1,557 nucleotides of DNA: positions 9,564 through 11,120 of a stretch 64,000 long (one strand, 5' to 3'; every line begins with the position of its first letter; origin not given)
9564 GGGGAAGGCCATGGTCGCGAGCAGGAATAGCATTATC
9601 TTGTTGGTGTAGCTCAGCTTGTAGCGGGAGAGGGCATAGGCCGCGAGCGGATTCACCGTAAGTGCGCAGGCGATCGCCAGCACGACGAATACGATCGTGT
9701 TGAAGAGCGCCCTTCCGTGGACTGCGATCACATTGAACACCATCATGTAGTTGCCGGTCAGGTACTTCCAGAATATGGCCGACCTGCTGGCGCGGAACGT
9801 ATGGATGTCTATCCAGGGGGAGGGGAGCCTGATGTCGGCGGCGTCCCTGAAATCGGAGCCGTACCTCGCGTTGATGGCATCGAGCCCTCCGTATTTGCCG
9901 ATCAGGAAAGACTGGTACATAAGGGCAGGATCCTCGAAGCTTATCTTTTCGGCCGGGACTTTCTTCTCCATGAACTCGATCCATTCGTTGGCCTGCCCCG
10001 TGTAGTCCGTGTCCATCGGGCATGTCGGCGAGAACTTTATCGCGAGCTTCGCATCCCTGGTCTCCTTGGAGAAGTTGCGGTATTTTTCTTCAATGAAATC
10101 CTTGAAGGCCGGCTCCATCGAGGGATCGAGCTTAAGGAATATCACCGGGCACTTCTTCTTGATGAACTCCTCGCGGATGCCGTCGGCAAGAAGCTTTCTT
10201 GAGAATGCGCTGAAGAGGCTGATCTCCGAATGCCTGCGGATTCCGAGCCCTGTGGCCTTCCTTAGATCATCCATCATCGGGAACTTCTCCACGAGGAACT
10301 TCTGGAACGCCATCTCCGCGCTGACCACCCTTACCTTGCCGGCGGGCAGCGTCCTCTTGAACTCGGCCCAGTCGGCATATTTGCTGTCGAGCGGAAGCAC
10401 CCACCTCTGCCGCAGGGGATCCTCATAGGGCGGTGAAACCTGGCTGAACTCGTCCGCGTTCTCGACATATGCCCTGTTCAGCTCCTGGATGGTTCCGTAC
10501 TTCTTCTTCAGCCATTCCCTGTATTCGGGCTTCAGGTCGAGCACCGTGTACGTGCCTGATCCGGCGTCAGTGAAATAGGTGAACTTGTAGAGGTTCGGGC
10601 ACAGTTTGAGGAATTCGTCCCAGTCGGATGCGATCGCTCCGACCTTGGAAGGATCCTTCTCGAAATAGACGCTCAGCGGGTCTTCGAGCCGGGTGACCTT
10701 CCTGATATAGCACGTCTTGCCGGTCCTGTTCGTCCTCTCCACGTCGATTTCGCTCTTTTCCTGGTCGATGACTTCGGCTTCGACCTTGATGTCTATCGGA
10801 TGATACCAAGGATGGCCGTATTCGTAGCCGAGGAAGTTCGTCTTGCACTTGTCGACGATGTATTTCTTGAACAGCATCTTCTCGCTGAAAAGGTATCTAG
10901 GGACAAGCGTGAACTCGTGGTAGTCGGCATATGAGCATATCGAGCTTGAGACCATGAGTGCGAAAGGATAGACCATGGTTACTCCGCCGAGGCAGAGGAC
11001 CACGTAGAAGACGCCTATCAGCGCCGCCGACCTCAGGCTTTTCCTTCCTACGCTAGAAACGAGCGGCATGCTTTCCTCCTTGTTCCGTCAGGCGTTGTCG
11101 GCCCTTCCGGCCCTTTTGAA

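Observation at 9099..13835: Atypical ABC importer: binding protein fused to permease, second permease with a ~400-aa loop, and no ATPase gene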

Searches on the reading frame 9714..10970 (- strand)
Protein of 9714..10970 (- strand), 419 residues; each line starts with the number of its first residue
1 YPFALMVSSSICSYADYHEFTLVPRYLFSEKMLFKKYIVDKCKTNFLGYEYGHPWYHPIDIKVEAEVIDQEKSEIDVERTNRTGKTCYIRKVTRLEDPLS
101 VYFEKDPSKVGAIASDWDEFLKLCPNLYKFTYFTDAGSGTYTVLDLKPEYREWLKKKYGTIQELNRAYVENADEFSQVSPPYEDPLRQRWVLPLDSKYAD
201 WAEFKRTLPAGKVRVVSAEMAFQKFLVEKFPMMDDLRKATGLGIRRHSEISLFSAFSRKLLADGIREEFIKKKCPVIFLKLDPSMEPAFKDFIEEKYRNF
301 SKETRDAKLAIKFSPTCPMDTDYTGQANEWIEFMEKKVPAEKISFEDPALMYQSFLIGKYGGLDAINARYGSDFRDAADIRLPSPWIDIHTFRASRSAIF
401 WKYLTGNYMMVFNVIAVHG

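Call 24: predict_structure(alignment_id=A1)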
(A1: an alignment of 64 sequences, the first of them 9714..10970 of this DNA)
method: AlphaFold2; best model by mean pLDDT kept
length: 419 residues; sequences in the alignment: 64
mean_pLDDT: 94.3   pTM: 0.90
mean pLDDT of the five models: 94.3, 94.1, 93.8, 93.7, 93.7
residues with pLDDT >= 90: 369; 70-90: 42; 50-70: 8; < 50: 0
segments of 3 or more residues with pLDDT < 50: none
pLDDT, mean of each block of 10 residues (from residue 1): 86 90 95 97 93 94 95 97 97 97 98 98 96 77 92 98 97 95 91 90 96 96 96 97 94 94 97 97 98 98 95 92 80 97 97 98 98 95 98 98 90 85
secondary structure, 60 per line:
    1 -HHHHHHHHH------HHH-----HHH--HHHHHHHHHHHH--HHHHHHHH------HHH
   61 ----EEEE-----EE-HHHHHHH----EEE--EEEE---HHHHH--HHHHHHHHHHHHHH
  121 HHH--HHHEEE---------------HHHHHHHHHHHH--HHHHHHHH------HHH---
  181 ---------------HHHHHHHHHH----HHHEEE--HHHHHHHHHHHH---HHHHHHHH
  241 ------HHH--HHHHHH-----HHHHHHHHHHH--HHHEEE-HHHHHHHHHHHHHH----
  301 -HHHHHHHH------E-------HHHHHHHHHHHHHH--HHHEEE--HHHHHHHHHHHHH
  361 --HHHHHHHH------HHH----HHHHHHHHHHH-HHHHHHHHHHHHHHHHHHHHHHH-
elements in order: H2-10 H30-41 H44-51 E65-68 H77-83 E88-90 E93-96 H100-104 H107-123 E129-131 H147-158 H161-168 H196-205 E213-215 H218-229 H233-240 H252-257 H263-273 E279-281 H283-296 H302-309 H324-337 E343-345 H348-360 H363-370 H384-394 H396-418

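Call 27: fold_search(model_id=the predicted structure, library=pdb)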
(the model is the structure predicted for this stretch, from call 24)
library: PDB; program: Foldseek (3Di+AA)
matches with E <= 10: 101; with E <= 0.001: 0
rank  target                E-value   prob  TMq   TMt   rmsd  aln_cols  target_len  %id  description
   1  7vkw_A                5.8e-01  0.66  0.09  0.06  12.5        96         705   18  The apo structure of beta-1,2-glucosyltransferase from Ignavibacterium album (released 2022-03-09)
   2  7vl3_A                5.8e-01  0.57  0.10  0.06  13.2       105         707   18  The complex structure of beta-1,2-glucosyltransferase from Ignavibacterium album with phenyl alpha-D-glucoside (released 2022-03-09)
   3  7x87_A                6.1e-01  0.57  0.10  0.06  13.2       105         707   18  The complex structure of beta-1,2-glucosyltransferase from Ignavibacterium album with sophotetraose observed as sophor (released 2022-04-20)
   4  4uoq_A                8.2e-01  1.00  0.09  0.05   1.8        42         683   33  Nucleophile mutant (E324A) of beta-(1,6)-galactosidase from Bifidobacterium animalis subsp. lactis Bl-04 (released 2014-10-22)
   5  7vkw_B                8.2e-01  0.60  0.10  0.06  12.6        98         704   17  The apo structure of beta-1,2-glucosyltransferase from Ignavibacterium album (released 2022-03-09)
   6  7x87_B                8.2e-01  0.60  0.10  0.06  12.6        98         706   17  The complex structure of beta-1,2-glucosyltransferase from Ignavibacterium album with sophotetraose observed as sophor (released 2022-04-20)
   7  7vkx_A                8.6e-01  0.60  0.10  0.06  12.8        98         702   17  The complex structure of beta-1,2-glucosyltransferase from Ignavibacterium album with glucose (released 2022-03-09)
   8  7vky_A                8.6e-01  0.47  0.10  0.06  13.2       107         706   18  The complex structure of beta-1,2-glucosyltransferase from Ignavibacterium album with sophorose (released 2022-03-09)
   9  7vkz_A                8.6e-01  0.44  0.10  0.06  13.2       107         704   18  The complex structure of beta-1,2-glucosyltransferase from Ignavibacterium album with 1-Deoxynojirimycin (released 2022-03-09)
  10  7vky_B                9.0e-01  0.51  0.10  0.06  13.2       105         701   19  The complex structure of beta-1,2-glucosyltransferase from Ignavibacterium album with sophorose (released 2022-03-09)
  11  4uoq_B                9.5e-01  0.97  0.09  0.05   6.2        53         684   28  Nucleophile mutant (E324A) of beta-(1,6)-galactosidase from Bifidobacterium animalis subsp. lactis Bl-04 (released 2014-10-22)
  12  7vl2_B                9.5e-01  0.54  0.09  0.06  12.5        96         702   18  The complex structure of beta-1,2-glucosyltransferase from Ignavibacterium album with ethyl alpha-D-Glucoside (released 2022-03-09)
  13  4uni_A                1.0e+00  0.91  0.09  0.05   7.1        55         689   25  beta-(1,6)-galactosidase from Bifidobacterium animalis subsp. lactis Bl-04 in complex with galactose (released 2014-10-15)
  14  7vl0_B                1.0e+00  0.57  0.10  0.06  12.8        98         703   17  The complex structure of beta-1,2-glucosyltransferase from Ignavibacterium album with p-nitrophenyl-alpha-D-glucopyran (released 2022-03-09)
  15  4uoq_C                1.0e+00  0.96  0.09  0.06   6.6        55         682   27  Nucleophile mutant (E324A) of beta-(1,6)-galactosidase from Bifidobacterium animalis subsp. lactis Bl-04 (released 2014-10-22)
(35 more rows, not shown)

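Call 51: find_related_loci(query=A1, collection=metagenome_contigs, flank=10000)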
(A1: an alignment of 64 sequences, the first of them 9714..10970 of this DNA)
Query A1 (419 aa) in metagenome_contigs; peptide patterns used: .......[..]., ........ (x = any residue, [..] = any of these).
600 stretches matched a pattern (row limit reached: there are more); 291 encode a relative of the query (tblastn E <= 1e-3); the best 80 are kept; 80 distinct loci.
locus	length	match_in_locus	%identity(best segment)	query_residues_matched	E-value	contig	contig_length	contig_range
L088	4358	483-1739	53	1-419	2e-150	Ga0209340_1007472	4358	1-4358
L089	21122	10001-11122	28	1-419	8e-43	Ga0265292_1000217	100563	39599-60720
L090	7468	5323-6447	28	1-419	8e-40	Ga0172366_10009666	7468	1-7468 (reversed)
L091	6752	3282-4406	28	1-419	8e-40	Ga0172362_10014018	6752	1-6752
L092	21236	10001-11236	27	1-419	8e-39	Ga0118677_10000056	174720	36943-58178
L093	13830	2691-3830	27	1-419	9e-39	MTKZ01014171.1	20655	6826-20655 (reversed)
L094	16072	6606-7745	27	1-419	9e-39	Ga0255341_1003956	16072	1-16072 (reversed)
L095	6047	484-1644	27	1-419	7e-38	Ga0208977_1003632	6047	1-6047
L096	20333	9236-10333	26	1-419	2e-37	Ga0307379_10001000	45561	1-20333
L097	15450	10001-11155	26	1-419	3e-37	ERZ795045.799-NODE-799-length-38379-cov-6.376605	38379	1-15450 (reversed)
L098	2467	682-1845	27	1-419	3e-36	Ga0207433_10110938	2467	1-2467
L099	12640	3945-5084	26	1-419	7e-36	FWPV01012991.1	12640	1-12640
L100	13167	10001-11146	26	1-419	1e-35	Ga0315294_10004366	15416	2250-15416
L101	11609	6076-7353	27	1-419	2e-35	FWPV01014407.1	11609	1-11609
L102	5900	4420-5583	26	1-419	7e-35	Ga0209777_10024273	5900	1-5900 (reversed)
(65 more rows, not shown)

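Call 59: search_protein_families(library=pfam, proteins=[window:9714-10970:-], max_evalue=10)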
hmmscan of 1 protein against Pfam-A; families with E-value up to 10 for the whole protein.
window:9714-10970:- (419 aa): 2 families
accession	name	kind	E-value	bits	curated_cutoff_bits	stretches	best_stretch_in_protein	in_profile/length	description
PF02449.21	Glyco_hydro_42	-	2.4e-07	30.9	21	1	148-205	152-209/376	Beta-galactosidase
PF01373.23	Glyco_hydro_14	-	0.023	14.1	27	1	146-182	186-222/402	Glycosyl hydrolase family 14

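Call 70: search_protein_representatives(protein=window:9714-10970:-)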
Query: 419 residues. Proteins with E-value up to 0.001 (for the whole library): 195; up to 1e-10: 108; up to 1e-30: 12. The best 150 are listed.
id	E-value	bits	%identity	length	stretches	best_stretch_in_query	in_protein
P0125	3.0e-166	570.2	59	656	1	1-419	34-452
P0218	3.3e-65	237.4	52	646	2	1-185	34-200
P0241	3.0e-52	194.7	34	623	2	112-419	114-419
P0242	1.3e-44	169.5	32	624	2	106-419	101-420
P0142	1.6e-38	149.4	29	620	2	111-419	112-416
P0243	1.9e-35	139.3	31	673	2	110-419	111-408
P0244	2.2e-35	139.1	32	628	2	110-419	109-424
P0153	3.1e-35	138.6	28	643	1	1-419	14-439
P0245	5.2e-34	134.6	31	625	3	112-419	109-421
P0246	6.3e-34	134.3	30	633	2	106-416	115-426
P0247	3.2e-33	132.0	31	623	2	84-419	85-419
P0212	7.2e-33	130.8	31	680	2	102-419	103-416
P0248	1.7e-29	119.7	44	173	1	1-138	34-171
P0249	7.7e-29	117.5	32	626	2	106-412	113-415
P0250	1.7e-28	116.4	29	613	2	109-419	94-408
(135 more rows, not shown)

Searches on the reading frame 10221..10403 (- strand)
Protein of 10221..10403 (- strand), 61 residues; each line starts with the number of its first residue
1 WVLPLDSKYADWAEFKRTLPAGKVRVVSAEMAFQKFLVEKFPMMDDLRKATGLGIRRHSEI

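Call 58: search_solved_structures(query=A3, max_evalue=1)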
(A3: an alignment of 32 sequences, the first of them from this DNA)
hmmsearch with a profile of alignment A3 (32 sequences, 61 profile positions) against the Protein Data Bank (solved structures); distinct sequences matched with E-value up to 1: 40.
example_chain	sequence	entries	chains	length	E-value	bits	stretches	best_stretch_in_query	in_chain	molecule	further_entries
6ptm_A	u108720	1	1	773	5.5e-07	32.7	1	28-59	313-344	Uncharacterized protein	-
7vkx_A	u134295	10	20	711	5.7e-07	32.7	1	29-59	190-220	beta-1,2-glucosyltransferase | Beta-galactosidase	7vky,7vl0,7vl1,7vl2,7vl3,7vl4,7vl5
7vkw_A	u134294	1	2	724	5.8e-07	32.6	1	29-59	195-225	beta-1,2-glucosyltransferase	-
7x87_A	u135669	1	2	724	5.8e-07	32.6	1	29-59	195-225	Beta-galactosidase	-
7vkz_A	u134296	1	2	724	5.9e-07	32.6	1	29-59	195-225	beta-1,2-glucosyltransferase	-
3tts_A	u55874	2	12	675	1.2e-06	31.6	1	24-55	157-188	Beta-galactosidase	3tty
1kwg_A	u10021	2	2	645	1.6e-06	31.2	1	28-59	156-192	BETA-GALACTOSIDASE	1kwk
3voc_A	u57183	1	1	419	1.7e-06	31.2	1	26-61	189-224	Beta/alpha-amylase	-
6lvw_A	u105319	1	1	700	2.7e-06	30.5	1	25-61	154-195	Beta-galactosidase Bga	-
5dfa_A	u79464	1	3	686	4.2e-06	29.9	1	29-56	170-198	Beta-galactosidase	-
4oif_A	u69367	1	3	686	4.2e-06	29.9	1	29-56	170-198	Beta-galactosidase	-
6y2k_A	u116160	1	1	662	1.2e-05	28.5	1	27-60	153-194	beta-galactosidase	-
8ibs_A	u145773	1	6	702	4.3e-05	26.6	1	27-53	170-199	Beta-galactosidase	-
8ibt_A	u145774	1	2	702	4.4e-05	26.6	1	27-53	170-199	Beta-galactosidase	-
8ibr_A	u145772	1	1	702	4.4e-05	26.6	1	27-53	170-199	Beta-galactosidase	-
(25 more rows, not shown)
